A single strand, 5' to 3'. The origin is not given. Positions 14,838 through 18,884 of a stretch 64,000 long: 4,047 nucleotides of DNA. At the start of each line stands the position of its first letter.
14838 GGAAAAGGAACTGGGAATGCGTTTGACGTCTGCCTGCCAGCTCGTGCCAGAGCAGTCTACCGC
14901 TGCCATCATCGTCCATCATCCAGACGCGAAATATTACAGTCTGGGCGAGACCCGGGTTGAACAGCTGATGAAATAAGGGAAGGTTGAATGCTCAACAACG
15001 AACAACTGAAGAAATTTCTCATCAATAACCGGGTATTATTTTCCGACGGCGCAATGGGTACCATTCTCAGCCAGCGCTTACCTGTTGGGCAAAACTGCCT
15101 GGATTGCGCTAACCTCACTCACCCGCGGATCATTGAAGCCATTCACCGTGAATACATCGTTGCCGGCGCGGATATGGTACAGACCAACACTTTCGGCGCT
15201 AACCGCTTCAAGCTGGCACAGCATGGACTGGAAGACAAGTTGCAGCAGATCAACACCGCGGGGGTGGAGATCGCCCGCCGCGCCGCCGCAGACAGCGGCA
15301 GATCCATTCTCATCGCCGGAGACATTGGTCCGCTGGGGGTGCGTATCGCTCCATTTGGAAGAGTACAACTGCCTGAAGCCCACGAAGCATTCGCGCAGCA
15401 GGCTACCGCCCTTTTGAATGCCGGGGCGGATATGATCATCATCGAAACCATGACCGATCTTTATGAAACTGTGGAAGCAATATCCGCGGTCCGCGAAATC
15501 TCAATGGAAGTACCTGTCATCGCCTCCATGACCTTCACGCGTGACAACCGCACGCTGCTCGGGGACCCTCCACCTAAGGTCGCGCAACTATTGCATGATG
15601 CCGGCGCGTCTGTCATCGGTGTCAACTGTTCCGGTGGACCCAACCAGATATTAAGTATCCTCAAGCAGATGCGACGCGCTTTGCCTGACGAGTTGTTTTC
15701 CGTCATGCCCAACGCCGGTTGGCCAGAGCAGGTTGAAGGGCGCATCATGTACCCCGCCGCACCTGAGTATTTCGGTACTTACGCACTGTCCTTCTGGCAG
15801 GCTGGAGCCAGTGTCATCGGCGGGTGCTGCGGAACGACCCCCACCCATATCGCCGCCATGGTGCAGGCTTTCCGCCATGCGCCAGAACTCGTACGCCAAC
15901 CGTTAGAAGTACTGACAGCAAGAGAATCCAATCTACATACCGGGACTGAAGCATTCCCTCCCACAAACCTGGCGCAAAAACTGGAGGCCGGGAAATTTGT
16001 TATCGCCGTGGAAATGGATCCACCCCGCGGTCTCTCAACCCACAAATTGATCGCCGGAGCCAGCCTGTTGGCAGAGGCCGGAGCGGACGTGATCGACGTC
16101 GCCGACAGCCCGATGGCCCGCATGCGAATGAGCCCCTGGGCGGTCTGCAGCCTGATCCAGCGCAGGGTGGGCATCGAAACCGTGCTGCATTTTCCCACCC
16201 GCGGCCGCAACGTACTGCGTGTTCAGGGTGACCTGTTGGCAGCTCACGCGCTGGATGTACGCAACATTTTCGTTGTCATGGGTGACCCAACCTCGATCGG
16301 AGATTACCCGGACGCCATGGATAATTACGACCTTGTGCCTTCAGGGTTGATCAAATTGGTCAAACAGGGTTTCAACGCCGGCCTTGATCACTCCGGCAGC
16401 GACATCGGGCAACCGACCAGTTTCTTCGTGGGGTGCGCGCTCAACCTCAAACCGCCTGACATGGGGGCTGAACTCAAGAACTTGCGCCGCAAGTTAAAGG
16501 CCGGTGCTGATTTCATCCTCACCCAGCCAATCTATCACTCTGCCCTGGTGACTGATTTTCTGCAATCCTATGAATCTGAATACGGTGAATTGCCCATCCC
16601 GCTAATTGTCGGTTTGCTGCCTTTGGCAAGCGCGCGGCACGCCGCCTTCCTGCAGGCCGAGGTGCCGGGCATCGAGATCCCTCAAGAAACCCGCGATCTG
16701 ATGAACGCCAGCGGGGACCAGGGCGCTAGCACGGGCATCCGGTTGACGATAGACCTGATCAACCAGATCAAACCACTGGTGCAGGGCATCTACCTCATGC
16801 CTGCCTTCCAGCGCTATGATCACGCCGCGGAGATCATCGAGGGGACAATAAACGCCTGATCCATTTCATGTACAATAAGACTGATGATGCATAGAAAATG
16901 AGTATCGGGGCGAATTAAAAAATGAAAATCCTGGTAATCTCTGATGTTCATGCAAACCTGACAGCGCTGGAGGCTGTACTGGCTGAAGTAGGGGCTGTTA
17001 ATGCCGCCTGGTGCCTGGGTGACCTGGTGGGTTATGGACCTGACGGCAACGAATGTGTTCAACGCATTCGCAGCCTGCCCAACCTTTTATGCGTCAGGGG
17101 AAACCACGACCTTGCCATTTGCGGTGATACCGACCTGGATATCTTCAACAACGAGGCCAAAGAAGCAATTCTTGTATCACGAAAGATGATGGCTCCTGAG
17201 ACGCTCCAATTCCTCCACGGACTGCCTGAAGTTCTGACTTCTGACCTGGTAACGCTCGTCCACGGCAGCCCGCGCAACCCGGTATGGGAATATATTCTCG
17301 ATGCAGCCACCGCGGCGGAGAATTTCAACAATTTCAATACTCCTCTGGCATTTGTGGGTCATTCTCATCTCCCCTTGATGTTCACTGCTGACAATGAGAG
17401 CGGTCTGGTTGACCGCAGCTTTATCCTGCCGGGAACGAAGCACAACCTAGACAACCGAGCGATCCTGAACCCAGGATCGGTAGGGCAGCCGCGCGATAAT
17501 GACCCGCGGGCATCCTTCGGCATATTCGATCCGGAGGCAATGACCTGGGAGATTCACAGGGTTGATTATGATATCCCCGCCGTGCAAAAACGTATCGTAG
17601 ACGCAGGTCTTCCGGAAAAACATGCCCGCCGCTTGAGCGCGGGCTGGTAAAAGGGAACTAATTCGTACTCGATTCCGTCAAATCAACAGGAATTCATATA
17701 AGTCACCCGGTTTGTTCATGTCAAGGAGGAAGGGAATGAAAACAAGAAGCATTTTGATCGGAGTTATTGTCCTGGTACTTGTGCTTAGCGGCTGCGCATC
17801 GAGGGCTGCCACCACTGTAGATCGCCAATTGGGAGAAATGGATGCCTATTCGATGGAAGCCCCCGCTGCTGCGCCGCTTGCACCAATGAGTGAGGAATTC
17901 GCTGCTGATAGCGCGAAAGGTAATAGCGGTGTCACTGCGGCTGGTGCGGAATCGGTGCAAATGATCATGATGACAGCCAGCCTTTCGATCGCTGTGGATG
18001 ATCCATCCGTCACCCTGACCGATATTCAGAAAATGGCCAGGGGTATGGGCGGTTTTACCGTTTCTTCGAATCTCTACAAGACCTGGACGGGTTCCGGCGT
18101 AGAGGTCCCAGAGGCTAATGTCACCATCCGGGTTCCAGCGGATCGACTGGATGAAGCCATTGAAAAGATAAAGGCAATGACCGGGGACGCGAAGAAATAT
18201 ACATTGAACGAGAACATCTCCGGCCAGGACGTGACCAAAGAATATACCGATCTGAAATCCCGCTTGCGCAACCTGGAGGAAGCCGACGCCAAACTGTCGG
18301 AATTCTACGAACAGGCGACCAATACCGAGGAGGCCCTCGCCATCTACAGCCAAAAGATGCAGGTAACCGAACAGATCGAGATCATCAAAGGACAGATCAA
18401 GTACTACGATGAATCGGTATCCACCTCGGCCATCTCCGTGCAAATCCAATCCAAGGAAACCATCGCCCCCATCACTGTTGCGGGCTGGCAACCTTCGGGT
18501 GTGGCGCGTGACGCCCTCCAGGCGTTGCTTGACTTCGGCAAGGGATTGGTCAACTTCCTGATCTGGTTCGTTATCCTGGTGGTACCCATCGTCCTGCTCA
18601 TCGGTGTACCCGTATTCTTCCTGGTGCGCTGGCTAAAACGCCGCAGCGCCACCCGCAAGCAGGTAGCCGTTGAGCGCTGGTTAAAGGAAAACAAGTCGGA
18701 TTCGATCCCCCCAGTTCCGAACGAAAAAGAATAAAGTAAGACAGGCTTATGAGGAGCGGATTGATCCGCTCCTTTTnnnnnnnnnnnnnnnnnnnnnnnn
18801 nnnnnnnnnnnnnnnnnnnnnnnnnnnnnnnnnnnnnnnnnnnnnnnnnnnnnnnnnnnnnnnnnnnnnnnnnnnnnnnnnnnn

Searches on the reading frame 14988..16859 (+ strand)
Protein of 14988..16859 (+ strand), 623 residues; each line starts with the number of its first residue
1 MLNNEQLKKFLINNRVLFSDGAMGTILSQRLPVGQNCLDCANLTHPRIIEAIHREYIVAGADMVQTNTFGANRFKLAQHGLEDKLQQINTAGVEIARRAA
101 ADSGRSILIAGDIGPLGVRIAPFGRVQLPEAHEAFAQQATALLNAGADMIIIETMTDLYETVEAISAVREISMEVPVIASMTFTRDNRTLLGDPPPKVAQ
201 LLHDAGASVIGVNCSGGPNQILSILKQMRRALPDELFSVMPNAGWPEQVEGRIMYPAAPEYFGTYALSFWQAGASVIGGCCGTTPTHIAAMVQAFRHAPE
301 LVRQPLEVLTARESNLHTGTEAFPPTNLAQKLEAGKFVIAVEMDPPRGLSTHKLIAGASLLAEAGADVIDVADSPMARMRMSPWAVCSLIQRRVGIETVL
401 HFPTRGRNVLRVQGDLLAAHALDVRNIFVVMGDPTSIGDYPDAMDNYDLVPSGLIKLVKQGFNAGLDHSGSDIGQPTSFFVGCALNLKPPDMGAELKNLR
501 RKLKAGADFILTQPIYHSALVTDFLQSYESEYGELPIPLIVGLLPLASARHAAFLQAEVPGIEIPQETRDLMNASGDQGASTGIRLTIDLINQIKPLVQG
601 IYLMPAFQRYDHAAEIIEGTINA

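Call 66: search_protein_families(library=pfam, proteins=[window:14988-16859:+], max_evalue=0.0001)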
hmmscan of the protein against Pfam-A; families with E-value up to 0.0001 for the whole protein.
window:14988-16859:+ (623 aa): 2 families
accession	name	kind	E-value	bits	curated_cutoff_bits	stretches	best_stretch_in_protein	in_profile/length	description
PF02574.22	S-methyl_trans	-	9.8e-71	239.3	22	1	18-294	2-282/283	Homocysteine S-methyltransferase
PF02219.23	MTHFR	-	2.6e-26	93.1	24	1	328-595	2-261/287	Methylenetetrahydrofolate reductase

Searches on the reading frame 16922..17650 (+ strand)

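Call 67: search_protein_families(library=pfam, proteins=[window:16922-17650:+], max_evalue=0.0001)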
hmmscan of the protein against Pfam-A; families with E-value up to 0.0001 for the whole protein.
window:16922-17650:+ (242 aa): 2 families
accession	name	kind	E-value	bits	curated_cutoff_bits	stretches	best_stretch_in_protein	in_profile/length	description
PF12850.12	Metallophos_2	-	4.6e-19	69.4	27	1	1-204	1-151/154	Calcineurin-like phosphoesterase superfamily domain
PF00149.33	Metallophos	-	7.9e-13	49.7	21.5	1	1-150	1-190/191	Calcineurin-like phosphoesterase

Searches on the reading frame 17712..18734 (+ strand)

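Call 67: search_protein_families(library=pfam, proteins=[window:17712-18734:+], max_evalue=0.0001)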
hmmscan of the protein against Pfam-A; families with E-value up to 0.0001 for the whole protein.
window:17712-18734:+ (340 aa): 1 family
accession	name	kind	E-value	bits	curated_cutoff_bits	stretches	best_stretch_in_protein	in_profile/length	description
PF14257.11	DUF4349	-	9.4e-42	143.2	27.7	1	84-301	2-208/213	Domain of unknown function (DUF4349)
